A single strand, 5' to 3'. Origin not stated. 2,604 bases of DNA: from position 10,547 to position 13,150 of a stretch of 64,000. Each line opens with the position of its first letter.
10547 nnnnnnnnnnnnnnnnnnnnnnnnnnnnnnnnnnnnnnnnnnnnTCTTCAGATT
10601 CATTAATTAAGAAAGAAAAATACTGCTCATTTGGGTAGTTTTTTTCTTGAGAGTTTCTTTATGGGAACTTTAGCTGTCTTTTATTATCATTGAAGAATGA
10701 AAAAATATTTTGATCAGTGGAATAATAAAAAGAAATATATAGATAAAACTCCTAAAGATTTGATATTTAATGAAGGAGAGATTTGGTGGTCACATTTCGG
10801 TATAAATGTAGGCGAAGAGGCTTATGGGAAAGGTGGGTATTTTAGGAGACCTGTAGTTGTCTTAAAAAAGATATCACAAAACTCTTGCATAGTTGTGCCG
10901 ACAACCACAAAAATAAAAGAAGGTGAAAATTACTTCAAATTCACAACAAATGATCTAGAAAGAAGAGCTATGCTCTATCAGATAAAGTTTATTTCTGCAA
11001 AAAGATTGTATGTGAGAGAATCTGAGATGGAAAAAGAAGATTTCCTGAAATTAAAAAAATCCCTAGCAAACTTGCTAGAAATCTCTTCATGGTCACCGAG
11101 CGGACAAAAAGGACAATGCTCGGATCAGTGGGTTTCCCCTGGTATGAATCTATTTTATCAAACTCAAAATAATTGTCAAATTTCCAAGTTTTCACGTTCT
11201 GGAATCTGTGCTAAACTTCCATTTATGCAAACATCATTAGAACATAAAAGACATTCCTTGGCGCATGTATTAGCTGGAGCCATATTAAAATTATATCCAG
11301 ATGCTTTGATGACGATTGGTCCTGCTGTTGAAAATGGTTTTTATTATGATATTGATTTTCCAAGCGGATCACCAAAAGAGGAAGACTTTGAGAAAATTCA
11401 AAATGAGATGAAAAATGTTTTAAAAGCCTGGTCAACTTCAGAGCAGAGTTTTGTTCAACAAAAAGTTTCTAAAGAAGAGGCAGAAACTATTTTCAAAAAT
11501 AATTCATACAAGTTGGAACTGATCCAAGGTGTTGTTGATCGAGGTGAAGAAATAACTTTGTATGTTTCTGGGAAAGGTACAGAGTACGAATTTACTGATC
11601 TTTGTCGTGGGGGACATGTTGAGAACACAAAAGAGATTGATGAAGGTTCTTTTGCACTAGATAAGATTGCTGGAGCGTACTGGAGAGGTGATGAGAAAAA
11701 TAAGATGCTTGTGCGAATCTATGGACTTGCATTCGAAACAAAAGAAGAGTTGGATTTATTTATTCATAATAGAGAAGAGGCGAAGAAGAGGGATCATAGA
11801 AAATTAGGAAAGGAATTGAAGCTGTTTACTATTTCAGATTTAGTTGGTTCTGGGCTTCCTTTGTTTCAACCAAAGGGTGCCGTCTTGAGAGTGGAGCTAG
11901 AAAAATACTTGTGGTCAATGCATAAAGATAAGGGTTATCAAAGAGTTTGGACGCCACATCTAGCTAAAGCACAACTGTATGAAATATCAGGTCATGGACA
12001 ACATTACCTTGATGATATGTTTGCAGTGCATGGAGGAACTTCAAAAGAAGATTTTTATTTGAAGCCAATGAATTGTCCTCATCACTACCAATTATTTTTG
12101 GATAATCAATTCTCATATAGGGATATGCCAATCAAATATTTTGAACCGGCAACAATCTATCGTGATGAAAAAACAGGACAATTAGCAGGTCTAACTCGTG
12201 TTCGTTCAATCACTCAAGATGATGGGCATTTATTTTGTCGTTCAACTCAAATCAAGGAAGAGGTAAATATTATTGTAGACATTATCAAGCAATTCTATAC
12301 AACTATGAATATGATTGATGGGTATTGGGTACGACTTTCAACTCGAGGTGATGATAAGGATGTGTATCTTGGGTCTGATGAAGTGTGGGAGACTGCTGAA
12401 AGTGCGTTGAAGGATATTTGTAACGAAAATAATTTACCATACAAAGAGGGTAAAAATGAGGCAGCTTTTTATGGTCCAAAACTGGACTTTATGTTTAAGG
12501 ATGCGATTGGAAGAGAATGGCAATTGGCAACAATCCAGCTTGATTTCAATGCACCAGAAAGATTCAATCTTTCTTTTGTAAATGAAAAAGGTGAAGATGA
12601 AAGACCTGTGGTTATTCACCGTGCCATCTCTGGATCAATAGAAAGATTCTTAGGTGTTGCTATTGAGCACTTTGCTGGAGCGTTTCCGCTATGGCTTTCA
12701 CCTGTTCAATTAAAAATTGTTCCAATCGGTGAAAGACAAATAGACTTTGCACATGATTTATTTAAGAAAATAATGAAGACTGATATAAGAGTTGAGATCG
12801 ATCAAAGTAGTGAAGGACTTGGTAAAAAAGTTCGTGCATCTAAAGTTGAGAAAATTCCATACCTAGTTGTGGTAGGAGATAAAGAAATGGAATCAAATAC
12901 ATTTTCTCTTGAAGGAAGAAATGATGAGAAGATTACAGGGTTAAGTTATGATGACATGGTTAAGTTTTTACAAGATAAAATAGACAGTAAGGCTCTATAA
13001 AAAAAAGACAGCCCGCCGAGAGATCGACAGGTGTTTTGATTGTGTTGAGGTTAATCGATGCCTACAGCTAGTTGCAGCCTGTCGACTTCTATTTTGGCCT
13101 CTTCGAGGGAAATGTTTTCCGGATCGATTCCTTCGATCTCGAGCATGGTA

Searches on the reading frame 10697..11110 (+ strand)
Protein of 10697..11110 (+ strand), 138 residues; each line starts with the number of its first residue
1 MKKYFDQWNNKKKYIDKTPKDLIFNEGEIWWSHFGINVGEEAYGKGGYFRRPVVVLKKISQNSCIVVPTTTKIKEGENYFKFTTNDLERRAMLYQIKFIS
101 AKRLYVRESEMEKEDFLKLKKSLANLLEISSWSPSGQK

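Call 14: search_protein_families(library=ncbifam, proteins=[window:10697-11110:+], max_evalue=1)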
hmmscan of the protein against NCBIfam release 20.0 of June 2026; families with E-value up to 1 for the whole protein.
window:10697-11110:+ (138 aa): 1 family
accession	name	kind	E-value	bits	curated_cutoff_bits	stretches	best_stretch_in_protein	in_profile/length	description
NF007386.0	PRK09907.1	equivalog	0.00096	19.1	120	1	23-111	6-93/111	endoribonuclease MazF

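Call 81: search_protein_families(library=padloc, proteins=[window:10697-11095:+], max_evalue=0.1)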
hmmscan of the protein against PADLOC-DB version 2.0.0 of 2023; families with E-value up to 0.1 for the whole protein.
window:10697-11095:+ (133 aa): 0 families

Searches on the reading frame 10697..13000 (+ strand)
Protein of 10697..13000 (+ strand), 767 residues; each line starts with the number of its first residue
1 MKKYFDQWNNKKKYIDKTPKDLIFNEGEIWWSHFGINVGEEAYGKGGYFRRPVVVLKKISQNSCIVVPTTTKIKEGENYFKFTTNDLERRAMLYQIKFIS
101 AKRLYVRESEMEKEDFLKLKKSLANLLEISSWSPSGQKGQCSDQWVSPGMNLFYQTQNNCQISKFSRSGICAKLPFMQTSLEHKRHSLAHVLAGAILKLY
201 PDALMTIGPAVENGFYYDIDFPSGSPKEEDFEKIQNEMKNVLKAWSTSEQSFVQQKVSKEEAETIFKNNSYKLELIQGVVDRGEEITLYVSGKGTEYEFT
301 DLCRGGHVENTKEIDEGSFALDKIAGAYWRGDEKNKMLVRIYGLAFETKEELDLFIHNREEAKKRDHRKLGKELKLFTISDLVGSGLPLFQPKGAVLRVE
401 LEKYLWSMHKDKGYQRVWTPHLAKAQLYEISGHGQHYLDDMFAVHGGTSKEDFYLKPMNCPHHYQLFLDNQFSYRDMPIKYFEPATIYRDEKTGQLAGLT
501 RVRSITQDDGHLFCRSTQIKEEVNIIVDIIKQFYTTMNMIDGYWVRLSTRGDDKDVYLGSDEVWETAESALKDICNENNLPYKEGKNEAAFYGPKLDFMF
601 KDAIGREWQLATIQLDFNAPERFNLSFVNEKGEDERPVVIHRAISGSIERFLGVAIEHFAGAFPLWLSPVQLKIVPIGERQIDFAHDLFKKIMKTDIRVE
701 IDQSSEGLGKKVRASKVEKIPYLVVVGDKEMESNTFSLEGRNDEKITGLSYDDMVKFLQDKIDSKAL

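Call 117: find_encoding_contigs(protein=window:10697-13000:+, flank=1500, max_places=3)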
Protein window:10697-13000:+ (767 aa): 2 contigs read that carry it; 1 place shown.
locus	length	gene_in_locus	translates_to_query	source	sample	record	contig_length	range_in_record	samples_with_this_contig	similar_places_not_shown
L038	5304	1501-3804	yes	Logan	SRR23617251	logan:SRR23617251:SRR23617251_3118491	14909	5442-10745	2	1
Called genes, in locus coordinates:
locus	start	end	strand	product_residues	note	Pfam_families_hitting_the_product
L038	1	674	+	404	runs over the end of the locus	PF00266:Aminotran_5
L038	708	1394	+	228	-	-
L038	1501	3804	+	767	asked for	PF02452:PemK_toxin, PF07973:tRNA_SAD, PF00587:tRNA-synt_2b, PF03129:HGTP_anticodon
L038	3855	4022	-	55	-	-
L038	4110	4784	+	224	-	PF20143:NAD_kinase_C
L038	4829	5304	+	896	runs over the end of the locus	PF02861:Clp_N, PF23569:NBD_SMAX1, PF00004:AAA, PF17871:AAA_lid_9, PF00004:AAA, PF07724:AAA_2, PF07728:AAA_5, PF10431:ClpB_D2-small, +3 more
